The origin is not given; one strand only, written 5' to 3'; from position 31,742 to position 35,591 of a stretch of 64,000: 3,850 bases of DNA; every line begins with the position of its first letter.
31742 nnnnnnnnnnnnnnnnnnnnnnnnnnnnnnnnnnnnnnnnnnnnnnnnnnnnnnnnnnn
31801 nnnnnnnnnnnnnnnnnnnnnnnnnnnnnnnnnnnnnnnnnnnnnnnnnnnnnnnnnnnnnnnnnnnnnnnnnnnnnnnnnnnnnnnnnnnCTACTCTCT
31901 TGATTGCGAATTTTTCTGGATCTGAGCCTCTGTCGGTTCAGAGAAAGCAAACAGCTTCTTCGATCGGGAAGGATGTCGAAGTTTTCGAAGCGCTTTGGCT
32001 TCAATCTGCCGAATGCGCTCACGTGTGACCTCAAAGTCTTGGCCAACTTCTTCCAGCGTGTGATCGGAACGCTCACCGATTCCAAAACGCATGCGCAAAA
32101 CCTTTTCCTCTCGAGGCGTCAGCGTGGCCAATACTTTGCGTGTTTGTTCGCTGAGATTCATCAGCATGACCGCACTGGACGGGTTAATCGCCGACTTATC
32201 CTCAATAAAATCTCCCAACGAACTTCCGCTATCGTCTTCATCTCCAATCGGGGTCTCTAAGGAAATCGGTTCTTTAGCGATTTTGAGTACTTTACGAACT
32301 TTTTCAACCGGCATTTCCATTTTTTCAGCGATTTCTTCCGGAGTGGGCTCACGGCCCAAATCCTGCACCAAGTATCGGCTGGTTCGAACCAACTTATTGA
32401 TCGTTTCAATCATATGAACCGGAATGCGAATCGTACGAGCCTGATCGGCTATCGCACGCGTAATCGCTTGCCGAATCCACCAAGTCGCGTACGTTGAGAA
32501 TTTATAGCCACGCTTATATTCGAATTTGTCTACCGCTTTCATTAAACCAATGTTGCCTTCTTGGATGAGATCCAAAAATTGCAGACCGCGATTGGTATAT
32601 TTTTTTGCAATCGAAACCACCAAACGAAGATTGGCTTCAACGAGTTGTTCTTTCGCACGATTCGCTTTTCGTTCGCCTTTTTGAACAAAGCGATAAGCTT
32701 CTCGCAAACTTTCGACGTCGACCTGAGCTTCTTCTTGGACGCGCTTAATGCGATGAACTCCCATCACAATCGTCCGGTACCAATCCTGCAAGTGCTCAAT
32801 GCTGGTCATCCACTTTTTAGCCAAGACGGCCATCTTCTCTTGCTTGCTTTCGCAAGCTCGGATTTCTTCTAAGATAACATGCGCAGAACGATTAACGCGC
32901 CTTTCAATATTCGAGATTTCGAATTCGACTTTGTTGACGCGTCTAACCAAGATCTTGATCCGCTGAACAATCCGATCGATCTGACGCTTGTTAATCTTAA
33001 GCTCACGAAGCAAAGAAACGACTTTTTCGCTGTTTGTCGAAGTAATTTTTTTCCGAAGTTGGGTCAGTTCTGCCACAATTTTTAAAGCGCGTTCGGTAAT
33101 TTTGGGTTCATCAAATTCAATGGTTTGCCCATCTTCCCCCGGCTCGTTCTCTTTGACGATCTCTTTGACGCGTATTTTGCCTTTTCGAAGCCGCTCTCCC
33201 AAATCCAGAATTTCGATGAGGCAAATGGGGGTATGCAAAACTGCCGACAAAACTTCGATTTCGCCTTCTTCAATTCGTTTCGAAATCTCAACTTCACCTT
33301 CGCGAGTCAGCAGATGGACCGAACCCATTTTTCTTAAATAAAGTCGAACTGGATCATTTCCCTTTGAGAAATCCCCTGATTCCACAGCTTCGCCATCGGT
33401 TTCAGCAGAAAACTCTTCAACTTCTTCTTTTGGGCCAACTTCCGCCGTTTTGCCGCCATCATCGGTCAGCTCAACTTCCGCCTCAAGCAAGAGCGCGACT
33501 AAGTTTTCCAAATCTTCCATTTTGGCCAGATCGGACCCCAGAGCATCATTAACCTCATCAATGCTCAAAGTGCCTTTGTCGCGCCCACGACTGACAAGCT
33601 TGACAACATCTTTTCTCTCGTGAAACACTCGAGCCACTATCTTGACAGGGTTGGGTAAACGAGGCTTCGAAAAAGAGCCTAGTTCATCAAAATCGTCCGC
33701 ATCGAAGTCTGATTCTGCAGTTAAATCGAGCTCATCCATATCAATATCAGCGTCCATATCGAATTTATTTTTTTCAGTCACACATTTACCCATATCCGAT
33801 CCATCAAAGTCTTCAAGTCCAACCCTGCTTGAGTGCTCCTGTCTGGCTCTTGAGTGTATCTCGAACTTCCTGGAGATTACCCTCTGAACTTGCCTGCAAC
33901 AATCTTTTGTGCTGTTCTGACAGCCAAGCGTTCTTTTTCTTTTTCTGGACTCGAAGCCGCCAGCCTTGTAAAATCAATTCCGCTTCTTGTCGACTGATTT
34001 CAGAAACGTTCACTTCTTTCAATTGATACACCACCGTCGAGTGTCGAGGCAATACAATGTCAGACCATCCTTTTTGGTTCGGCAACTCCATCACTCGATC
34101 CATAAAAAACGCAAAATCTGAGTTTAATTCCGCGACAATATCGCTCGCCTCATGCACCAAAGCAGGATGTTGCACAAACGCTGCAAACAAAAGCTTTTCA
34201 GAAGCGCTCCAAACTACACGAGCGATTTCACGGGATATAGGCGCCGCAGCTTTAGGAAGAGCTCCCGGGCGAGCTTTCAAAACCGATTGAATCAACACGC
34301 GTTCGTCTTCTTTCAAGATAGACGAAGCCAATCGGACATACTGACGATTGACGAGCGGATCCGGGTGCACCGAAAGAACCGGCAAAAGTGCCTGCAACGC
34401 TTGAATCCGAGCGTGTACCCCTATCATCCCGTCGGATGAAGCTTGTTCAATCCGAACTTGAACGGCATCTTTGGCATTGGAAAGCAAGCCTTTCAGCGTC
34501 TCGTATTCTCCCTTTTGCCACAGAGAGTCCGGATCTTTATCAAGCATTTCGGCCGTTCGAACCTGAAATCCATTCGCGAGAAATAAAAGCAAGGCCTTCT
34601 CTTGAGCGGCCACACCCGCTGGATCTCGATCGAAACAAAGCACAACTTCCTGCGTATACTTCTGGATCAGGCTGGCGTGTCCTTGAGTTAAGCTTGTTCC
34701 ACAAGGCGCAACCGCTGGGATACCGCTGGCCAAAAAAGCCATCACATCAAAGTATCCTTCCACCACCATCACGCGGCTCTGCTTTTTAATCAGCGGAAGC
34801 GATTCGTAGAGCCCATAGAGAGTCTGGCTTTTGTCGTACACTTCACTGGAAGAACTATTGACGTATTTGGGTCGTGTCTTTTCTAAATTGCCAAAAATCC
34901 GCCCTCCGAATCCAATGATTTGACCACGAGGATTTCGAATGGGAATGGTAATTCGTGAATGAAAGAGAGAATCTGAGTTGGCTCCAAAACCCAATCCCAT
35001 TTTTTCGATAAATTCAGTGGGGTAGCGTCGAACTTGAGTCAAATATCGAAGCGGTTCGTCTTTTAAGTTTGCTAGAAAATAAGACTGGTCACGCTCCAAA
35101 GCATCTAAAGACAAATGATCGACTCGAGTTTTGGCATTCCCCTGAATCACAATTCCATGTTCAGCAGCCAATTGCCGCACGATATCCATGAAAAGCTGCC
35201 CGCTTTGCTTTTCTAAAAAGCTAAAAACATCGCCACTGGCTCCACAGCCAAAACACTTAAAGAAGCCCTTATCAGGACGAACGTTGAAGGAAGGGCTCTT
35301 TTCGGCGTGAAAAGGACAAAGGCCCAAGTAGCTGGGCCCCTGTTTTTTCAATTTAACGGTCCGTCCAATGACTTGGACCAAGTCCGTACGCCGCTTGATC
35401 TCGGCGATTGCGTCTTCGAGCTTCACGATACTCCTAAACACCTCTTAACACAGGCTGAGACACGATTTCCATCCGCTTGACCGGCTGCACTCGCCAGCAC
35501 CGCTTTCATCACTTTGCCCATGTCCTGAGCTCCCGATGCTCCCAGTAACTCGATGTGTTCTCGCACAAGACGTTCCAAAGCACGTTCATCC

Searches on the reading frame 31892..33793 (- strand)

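Call 73: search_protein_families(library=pfam, proteins=[window:31892-33793:-], max_evalue=0.001)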
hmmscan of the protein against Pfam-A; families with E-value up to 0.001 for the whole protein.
window:31892-33793:- (633 aa): 5 families
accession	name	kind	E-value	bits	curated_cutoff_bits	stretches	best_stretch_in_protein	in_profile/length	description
PF04539.22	Sigma70_r3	-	2.2e-28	98.6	25.3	1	463-540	1-76/78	Sigma-70 region 3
PF04542.20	Sigma70_r2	-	1.7e-24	85.8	24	1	384-454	1-71/71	Sigma-70 region 2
PF04545.22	Sigma70_r4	-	4.8e-19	68.1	24.1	1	554-607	1-50/50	Sigma-70, region 4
PF00140.25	Sigma70_r1_2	-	7.5e-12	45.4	22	1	147-177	1-31/34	Sigma-70 factor, region 1.2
PF03979.19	Sigma70_r1_1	-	4.4e-08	33.4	22.5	1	59-134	3-76/81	Sigma-70 factor, region 1.1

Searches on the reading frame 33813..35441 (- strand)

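Call 73: search_protein_families(library=pfam, proteins=[window:33813-35441:-], max_evalue=0.001)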
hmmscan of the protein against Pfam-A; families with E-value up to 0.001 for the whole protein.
window:33813-35441:- (542 aa): 6 families
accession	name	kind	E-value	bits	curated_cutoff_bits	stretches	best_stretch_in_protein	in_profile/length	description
PF01807.25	Zn_ribbon_DnaG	-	4.7e-33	113.3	24.9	1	9-101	3-95/98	CHC2 zinc finger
PF08275.17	DNAG_N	-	1.9e-17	64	26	1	138-213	50-126/128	DNA primase catalytic core, N-terminal domain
PF13155.12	Toprim_2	-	5.2e-17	62.4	22.1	1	226-306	2-86/88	Toprim-like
PF13662.12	Toprim_4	-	1.5e-13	51.2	25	1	223-296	2-83/85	Toprim domain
PF13362.12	Toprim_3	-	2e-08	35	27.2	1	224-310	2-91/95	Toprim domain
PF01751.28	Toprim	-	1.4e-07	32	23.1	1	224-296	2-93/96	Toprim domain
